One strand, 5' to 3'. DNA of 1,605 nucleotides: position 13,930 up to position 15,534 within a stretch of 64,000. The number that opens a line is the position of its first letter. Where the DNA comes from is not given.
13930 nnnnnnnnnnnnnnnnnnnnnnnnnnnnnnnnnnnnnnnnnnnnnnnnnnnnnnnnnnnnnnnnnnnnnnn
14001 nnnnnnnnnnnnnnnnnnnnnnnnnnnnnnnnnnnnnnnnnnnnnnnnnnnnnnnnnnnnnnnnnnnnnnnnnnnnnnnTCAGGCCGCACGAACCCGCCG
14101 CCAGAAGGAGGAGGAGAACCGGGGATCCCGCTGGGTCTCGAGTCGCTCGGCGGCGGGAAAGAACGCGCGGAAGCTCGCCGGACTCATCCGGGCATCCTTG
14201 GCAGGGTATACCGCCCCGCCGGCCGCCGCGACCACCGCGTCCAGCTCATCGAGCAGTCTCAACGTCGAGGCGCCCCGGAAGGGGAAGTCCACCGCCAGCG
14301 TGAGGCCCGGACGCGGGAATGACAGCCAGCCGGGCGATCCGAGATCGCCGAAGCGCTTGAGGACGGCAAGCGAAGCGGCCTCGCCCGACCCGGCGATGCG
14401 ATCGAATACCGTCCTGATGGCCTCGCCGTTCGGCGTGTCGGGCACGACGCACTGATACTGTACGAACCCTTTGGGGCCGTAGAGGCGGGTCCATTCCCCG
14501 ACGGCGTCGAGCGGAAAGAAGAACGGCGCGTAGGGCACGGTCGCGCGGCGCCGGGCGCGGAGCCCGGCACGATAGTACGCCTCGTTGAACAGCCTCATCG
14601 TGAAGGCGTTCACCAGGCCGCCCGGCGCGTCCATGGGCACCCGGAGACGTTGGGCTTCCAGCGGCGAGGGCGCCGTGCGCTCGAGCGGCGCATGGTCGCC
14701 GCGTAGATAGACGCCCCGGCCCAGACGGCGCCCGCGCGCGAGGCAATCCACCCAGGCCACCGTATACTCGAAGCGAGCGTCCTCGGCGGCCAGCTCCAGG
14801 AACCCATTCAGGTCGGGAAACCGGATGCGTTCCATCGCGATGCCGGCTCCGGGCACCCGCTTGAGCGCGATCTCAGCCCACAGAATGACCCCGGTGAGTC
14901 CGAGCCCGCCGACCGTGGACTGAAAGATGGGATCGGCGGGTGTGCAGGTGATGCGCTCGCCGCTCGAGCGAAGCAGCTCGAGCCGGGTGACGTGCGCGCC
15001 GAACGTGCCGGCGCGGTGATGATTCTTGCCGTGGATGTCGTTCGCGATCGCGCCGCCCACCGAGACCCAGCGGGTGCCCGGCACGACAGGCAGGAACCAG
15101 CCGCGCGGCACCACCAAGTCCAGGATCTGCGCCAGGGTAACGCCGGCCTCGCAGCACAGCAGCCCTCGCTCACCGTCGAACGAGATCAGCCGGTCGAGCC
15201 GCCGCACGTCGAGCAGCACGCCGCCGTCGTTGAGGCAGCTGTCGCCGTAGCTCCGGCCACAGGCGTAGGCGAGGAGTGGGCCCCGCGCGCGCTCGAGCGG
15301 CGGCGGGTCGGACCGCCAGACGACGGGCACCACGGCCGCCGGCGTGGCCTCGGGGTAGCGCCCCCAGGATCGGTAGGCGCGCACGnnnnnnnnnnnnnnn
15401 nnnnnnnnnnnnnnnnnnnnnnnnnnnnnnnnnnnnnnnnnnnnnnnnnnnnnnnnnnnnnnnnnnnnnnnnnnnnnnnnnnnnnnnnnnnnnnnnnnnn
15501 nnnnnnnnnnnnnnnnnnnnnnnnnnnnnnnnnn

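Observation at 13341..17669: DPA-type donor module with three deviations: Cys-to-Ala at the benzothiazinone site, no PAP2 phosphatase, and an extra FAD oxidoreductase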

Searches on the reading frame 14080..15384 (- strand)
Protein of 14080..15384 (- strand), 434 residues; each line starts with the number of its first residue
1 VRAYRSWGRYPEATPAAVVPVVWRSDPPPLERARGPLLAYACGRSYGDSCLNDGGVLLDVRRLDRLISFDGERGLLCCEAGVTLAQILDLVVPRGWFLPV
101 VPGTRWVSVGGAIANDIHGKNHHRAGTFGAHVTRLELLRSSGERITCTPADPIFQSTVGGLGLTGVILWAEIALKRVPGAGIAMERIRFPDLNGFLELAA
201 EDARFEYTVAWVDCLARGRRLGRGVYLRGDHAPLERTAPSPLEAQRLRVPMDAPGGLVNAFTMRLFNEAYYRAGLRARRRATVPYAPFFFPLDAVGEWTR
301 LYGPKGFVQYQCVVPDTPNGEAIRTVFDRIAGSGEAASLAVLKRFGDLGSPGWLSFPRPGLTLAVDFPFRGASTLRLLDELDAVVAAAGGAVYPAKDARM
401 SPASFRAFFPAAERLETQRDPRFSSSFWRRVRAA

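Call 4: search_protein_families(library=pfam, proteins=[window:14080-15384:-], max_evalue=0.01)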
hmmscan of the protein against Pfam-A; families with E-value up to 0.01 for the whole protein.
window:14080-15384:- (434 aa): 1 family
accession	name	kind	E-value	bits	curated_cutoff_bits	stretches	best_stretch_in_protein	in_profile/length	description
PF01565.28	FAD_binding_4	-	1.1e-20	74.2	26.4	1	33-147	23-138/139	FAD binding domain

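Call 5: search_protein_families(library=ncbifam, proteins=[window:14080-15384:-], max_evalue=0.01)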
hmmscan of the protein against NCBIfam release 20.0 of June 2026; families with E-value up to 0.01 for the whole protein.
window:14080-15384:- (434 aa): 6 families
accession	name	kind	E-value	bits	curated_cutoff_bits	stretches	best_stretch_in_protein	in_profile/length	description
NF053785.1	DcplphribOxDprE1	equivalog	5.2e-114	381.9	500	1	37-419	40-430/449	decaprenylphosphoryl-beta-D-ribose oxidase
TIGR01679.1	bact_FAD_ox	subfamily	4.6e-10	39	292.25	1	30-178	28-174/419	FAD-linked oxidoreductase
TIGR01678.1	FAD_lactone_ox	subfamily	1.7e-08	33.8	396.8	1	42-181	46-183/438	sugar 1,4-lactone oxidase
TIGR00387.1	glcD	equivalog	1.2e-06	27.7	567.9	1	47-148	35-137/413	glycolate oxidase subunit GlcD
TIGR01677.1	pln_FAD_oxido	subfamily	8.4e-06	24.5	383.1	1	53-171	80-208/560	FAD-dependent oxidoreductase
NF049975.1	2HglutDHaseYdiJ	equivalog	0.00073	17.4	1350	1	51-151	95-196/1018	D-2-hydroxyglutarate dehydrogenase YdiJ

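Call 6: search_solved_structures(query=window:14080-15384:-, show_alignments=2)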
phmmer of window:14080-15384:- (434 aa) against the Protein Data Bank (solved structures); distinct sequences matched with E-value up to 0.001: 22.
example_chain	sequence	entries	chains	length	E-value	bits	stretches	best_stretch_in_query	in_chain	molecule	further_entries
4aut_A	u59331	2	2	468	5.8e-77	262.6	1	21-414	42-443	DECAPRENYL-PHOSPHORYL-BETA-D-RIBOFURANOSE-2-OXIDOREDUCTASE | DprE1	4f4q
21gq_A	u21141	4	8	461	4.1e-74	253.2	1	34-415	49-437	Decaprenylphosphoryl-beta-D-ribose oxidase | Oxidoreductase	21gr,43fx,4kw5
6hfv_A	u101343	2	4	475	4.4e-74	253.1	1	34-415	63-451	Decaprenylphosphoryl-beta-D-ribose oxidase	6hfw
5oep_A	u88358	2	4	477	4.6e-74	253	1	34-415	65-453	Decaprenylphosphoryl-beta-D-ribose oxidase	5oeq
4p8c_A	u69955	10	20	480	6.4e-74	252.5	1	34-415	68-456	Probable decaprenylphosphoryl-beta-D-ribose oxidase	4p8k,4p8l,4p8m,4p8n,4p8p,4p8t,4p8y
4fdn_A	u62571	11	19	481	6.5e-74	252.5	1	34-415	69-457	oxidoreductase DprE1 | Probable decaprenylphosphoryl-beta-D-ribose oxidase | decaprenylphosphoryl-beta-D-ribose oxidase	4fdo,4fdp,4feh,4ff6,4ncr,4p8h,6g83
4g3t_A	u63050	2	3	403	1.2e-73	251.6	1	45-414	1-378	oxidoreductase DprE1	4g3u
5oel_A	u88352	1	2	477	2.2e-73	250.8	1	34-415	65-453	Decaprenylphosphoryl-beta-D-ribose oxidase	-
21gt_B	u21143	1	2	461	3.3e-73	250.2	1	34-415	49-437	Decaprenylphosphoryl-beta-D-ribose oxidase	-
2vfr_A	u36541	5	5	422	6.3e-08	35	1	42-172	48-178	XYLITOL OXIDASE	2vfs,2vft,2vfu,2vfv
6c80_A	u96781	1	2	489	4.7e-07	32.1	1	39-192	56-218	cytokinin oxidase LuCKX1.1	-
4ml8_A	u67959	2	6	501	9.1e-07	31.2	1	107-197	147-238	Cytokinin oxidase 2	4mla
6lpn_A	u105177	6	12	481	3.6e-06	29.2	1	55-149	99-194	D-2-hydroxyglutarate dehydrogenase, mitochondrial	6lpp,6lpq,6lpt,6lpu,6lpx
6yaq_A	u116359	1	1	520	4.1e-06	29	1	13-195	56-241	Cytokinin dehydrogenase 8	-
8cj9_A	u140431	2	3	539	4.4e-06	28.9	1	13-195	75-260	cytokinin dehydrogenase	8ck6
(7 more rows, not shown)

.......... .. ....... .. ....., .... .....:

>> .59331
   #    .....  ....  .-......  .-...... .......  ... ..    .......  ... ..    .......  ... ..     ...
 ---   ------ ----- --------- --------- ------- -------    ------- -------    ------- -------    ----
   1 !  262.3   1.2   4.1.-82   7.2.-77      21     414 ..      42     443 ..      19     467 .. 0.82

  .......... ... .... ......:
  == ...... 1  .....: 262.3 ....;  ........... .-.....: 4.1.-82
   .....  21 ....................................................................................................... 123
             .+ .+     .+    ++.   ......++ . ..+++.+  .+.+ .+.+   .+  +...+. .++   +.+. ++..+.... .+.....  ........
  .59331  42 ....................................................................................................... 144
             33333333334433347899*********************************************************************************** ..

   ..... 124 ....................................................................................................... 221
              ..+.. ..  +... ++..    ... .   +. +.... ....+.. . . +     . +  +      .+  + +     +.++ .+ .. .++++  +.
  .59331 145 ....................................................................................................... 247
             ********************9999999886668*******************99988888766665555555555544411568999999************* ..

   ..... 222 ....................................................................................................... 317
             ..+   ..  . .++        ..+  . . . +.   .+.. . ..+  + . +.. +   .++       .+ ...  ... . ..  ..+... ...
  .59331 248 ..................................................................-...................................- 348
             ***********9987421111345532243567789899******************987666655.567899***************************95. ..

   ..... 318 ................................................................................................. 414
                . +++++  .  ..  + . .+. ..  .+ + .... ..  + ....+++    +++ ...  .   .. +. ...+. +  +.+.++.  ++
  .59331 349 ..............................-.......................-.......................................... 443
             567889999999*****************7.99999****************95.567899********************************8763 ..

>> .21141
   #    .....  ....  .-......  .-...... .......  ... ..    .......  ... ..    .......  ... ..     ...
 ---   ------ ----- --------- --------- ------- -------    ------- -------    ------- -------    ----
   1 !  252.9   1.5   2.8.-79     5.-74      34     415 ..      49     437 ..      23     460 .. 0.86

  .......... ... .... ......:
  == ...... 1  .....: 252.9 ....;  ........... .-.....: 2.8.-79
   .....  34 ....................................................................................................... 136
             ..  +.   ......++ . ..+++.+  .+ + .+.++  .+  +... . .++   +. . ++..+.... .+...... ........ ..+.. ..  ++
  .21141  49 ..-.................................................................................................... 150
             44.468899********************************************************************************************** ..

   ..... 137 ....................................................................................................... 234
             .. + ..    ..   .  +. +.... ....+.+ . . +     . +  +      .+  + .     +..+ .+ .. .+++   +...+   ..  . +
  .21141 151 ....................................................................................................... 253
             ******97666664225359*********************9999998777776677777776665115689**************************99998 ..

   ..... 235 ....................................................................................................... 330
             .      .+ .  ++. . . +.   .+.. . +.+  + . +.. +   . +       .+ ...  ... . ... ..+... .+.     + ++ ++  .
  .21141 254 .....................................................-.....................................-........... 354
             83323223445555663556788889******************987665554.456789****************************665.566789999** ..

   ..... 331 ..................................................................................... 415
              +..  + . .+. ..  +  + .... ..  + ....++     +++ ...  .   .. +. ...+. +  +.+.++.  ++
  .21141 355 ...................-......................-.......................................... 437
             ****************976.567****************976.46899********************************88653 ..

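Call 43: search_dna_similar(query=window:14080-15384:-, collection=plasmids, mode=protein, max_rows=40, max_evalue=1e-20)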
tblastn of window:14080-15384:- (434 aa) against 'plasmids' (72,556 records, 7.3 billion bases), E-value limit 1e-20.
Records with a match: 65; places in all: 65; records where one place covers at least 80% of the query: 63.
Best place of each record, by identity: <60% 65.
By first word of the organism name: Rhizobium 34; Sinorhizobium 5; Salipiger 3; Cereibacter 3; Agrobacterium 2; Ruegeria 2; Granulicella 1; Burkholderia 1; Azospirillum 1; Neorhizobium 1; and 12 more.
By predicted mobility (MOB-suite, as given by PLSDB): non-mobilizable 46; conjugative 14; mobilizable 5.
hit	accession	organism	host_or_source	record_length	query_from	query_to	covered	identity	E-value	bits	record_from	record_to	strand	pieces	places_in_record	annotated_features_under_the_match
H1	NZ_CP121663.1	Rhizobium sp. CB3090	Gliricidia sp.,cell culture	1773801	5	431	98%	48.3%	2e-85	292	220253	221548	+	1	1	record has no annotation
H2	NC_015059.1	Granulicella tundricola MP5ACTX9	-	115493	4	431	99%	47.0%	7e-90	305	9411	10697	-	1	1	FAD-binding oxidoreductase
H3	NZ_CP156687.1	Burkholderia stagnalis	Bacterial cells,soils collected in ...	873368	5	431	98%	45.8%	2e-75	263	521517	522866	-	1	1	FAD-binding oxidoreductase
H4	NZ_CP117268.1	Rhizobium rhododendri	Rhododendron sp.,pure bacterial ...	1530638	32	434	93%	47.6%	4e-79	273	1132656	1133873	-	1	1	record has no annotation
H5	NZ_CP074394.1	Agrobacterium salinitolerans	Cotton,tiaaue sample,root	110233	37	431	91%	47.7%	1e-77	270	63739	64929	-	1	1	FAD-binding oxidoreductase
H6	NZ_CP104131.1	Sinorhizobium sp. K101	Phaseolus vulgaris,cell ...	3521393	35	431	91%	47.3%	7e-71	250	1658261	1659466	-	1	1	none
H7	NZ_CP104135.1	Sinorhizobium sp. C101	Phaseolus vulgaris,cell ...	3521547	35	431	91%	47.3%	7e-71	250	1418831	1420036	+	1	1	none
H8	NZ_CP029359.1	Azospirillum thermophilum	cell culture,hot spring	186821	7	400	91%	47.5%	3e-72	254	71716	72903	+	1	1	FAD-binding oxidoreductase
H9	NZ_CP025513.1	Neorhizobium sp. SOG26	Oryza glumipatula,Whole ...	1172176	37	431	91%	46.3%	2e-74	260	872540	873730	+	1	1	none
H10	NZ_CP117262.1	Rhizobium tumorigenes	Rubus sp.,pure bacterial culture,Aerial ...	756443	37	431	91%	46.2%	3e-74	259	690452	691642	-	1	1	FAD-binding oxidoreductase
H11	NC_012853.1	Rhizobium leguminosarum bv. trifolii WSM1325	-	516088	2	431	99%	41.8%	8e-65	232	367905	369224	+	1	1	FAD-binding oxidoreductase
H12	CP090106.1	Sinorhizobium meliloti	Medicago,Cell culture,Plant nodule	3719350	37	431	91%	45.5%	6e-68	241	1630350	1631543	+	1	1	FAD-binding oxidoreductase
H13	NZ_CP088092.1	Rhizobium laguerreae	cell culture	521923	2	431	99%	41.6%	6e-63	227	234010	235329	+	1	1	FAD-binding oxidoreductase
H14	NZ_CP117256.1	Rhizobium tumorigenes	Rubus sp.,pure bacterial culture,Aerial ...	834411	37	431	91%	45.2%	1e-74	261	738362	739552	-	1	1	FAD-binding oxidoreductase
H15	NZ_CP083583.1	Kovacikia minuta CCNUW1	cell culture,fresh water lake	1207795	7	432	98%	41.9%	2e-69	245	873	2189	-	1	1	record has no annotation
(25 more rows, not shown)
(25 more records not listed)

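Call 44: get_annotated_region(hit=H2, flank=9000)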
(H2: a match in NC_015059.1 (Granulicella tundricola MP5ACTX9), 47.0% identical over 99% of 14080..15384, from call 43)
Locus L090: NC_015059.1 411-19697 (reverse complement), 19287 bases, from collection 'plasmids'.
description: Granulicella tundricola MP5ACTX9 plasmid pACIX904, complete sequence
organism: Granulicella tundricola MP5ACTX9 (NCBI taxid 1198114)
taxonomy: Bacteria; Acidobacteriota; Terriglobia; Terriglobales; Acidobacteriaceae; Granulicella; Granulicella tundricola; Granulicella tundricola MP5ACTX9
host: -; source: -; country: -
typing (MOB-suite, as given by PLSDB): mobilizable; replicon rep_cluster_1347; relaxase MOBF
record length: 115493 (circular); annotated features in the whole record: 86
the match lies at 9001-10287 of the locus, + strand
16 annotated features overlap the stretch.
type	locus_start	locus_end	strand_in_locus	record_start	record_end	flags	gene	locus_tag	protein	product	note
CDS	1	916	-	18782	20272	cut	-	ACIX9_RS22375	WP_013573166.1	UbiA family prenyltransferase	-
CDS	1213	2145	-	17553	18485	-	-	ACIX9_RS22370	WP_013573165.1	glycosyltransferase family 8 protein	-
CDS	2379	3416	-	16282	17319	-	-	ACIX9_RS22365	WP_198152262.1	hypothetical protein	-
CDS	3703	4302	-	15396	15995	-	-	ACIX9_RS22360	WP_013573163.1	YdcF family protein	-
CDS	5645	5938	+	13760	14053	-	-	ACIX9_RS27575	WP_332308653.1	hypothetical protein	-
CDS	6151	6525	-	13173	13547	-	-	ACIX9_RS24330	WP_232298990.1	helix-turn-helix transcriptional regulator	-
CDS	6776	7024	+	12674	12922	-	-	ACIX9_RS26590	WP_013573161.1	hypothetical protein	-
CDS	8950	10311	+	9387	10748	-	-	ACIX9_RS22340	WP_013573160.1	FAD-binding oxidoreductase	-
CDS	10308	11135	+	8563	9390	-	-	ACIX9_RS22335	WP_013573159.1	SDR family oxidoreductase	-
CDS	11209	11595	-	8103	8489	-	-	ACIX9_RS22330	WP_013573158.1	type II toxin-antitoxin system VapC family toxin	-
CDS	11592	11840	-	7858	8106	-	-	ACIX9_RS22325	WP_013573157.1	toxin-antitoxin system subunit antitoxin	-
CDS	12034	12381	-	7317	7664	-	-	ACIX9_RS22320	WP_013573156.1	hypothetical protein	-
CDS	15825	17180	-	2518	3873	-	-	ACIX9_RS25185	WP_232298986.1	ISL3 family transposase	-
CDS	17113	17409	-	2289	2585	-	-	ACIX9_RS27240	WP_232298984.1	transposase family protein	-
CDS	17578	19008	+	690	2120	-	-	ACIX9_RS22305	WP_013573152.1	ISNCY family transposase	-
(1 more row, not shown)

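Call 45: get_annotated_region(hit=H3, flank=9000)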
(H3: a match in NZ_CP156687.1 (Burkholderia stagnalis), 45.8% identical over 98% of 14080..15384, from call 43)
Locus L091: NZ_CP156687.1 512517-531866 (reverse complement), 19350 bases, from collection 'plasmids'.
description: Burkholderia stagnalis strain YJ-2 plasmid plas2, complete sequence
organism: Burkholderia stagnalis (NCBI taxid 1503054)
taxonomy: Bacteria; Pseudomonadota; Betaproteobacteria; Burkholderiales; Burkholderiaceae; Burkholderia; Burkholderia stagnalis
host: -; source: Bacterial cells,soils collected in Guangdong Province, China; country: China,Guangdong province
typing (MOB-suite, as given by PLSDB): non-mobilizable
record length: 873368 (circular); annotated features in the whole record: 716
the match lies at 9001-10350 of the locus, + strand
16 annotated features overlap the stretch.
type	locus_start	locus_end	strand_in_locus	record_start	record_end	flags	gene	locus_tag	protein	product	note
CDS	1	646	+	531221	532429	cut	-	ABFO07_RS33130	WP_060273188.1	Bcr/CflA family efflux MFS transporter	GO:0042908 - xenobiotic transport [Evidence IEA]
CDS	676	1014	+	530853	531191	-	-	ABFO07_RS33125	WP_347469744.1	protein tyrosine phosphatase family protein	-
CDS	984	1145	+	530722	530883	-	-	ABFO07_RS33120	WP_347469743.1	hypothetical protein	-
CDS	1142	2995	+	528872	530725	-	-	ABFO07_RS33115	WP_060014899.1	L-tyrosine/L-tryptophan isonitrile synthase family protein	-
CDS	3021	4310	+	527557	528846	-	-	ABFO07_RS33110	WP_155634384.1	nucleotide disphospho-sugar-binding domain-containing protein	-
CDS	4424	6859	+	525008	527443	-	-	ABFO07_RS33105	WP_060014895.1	hypothetical protein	-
CDS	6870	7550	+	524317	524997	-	-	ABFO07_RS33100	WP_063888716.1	class I SAM-dependent methyltransferase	-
CDS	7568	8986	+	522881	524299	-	-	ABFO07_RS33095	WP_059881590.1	UbiA family prenyltransferase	-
CDS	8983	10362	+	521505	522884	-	-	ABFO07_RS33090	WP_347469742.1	FAD-binding oxidoreductase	-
CDS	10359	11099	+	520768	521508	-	-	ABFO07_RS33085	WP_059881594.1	SDR family oxidoreductase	-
CDS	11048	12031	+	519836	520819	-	-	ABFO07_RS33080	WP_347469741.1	SDR family oxidoreductase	-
CDS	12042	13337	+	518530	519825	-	-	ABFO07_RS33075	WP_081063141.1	NAD(P)/FAD-dependent oxidoreductase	-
CDS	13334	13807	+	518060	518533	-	-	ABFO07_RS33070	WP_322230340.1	GtrA family protein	GO:0000271 - polysaccharide biosynthetic process [Evidence IEA]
CDS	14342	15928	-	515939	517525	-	-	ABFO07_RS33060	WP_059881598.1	glycosyl hydrolase family 18 protein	GO:0005975 - carbohydrate metabolic process [Evidence IEA]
CDS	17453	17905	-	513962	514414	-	fabZ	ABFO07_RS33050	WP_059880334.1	3-hydroxyacyl-ACP dehydratase FabZ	-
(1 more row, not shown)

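Call 46: get_annotated_region(hit=H11, flank=9000)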
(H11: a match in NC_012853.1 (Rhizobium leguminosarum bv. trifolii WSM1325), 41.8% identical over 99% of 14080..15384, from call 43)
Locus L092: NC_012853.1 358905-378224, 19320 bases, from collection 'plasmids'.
description: Rhizobium leguminosarum bv. trifolii WSM1325 plasmid pR132503, complete sequence
organism: Rhizobium leguminosarum bv. trifolii WSM1325 (NCBI taxid 395491)
taxonomy: Bacteria; Pseudomonadota; Alphaproteobacteria; Hyphomicrobiales; Rhizobiaceae; Rhizobium; Rhizobium leguminosarum; Rhizobium leguminosarum bv. trifolii WSM1325
host: -; source: -; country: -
typing (MOB-suite, as given by PLSDB): conjugative; replicon rep_cluster_32; relaxase MOBQ; mating-pair formation MPF_T
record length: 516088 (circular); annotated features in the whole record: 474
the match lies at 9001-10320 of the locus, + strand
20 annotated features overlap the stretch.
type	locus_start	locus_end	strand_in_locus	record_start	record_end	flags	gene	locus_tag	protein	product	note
CDS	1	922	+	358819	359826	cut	-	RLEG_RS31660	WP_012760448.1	SDR family oxidoreductase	-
CDS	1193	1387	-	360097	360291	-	-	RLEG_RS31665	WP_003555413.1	hypothetical protein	-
CDS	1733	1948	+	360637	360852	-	-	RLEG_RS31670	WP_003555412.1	hypothetical protein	-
CDS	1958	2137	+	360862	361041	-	-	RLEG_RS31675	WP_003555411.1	hypothetical protein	-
CDS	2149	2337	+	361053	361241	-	-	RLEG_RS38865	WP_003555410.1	hypothetical protein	-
CDS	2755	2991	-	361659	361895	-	-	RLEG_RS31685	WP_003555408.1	hypothetical protein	-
CDS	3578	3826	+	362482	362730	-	-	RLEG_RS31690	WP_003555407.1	hypothetical protein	-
CDS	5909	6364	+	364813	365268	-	-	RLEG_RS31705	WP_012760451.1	hypothetical protein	-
CDS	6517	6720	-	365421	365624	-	-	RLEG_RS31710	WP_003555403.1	hypothetical protein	-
CDS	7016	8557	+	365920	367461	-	-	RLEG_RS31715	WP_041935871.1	UbiA family prenyltransferase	-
CDS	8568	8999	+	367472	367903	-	-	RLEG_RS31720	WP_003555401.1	GtrA family protein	-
CDS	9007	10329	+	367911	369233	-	-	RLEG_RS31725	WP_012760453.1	FAD-binding oxidoreductase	-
CDS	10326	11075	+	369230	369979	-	-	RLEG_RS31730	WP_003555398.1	SDR family oxidoreductase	-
CDS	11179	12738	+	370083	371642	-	-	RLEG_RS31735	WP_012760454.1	hypothetical protein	-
CDS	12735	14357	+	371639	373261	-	-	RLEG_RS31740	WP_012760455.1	hypothetical protein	-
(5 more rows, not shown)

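Call 67: search_protein_families(library=ncbifam, proteins=[L091:12042-13337:+], max_evalue=1e-10)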
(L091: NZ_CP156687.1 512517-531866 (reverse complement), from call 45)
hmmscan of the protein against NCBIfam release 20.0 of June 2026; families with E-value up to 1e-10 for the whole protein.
L091:12042-13337:+ (431 aa): 7 families
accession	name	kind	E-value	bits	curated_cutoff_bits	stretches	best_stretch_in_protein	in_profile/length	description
NF005560.0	PRK07233.1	equivalog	1.3e-164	548.2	252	1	10-430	3-427/435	hypothetical protein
TIGR03467.1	HpnE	equivalog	4.8e-28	98.6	283.05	1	10-405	1-402/430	hydroxysqualene dehydroxylase HpnE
NF005547.0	PRK07208.1-3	equivalog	1.5e-21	76.7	380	1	7-320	4-323/465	hypothetical protein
NF005548.0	PRK07208.1-4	equivalog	4.4e-21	75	389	1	6-323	2-336/488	hypothetical protein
NF005545.0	PRK07208.1-1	equivalog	7.8e-15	54.2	451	0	3-185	3-181/504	hypothetical protein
TIGR02734.1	crtI_fam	subfamily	2e-12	46.6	238.1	0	10-53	1-44/504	phytoene desaturase family protein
TIGR02731.1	phytoene_desat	equivalog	2.6e-11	43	569.4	0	10-248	2-256/453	15-cis-phytoene desaturase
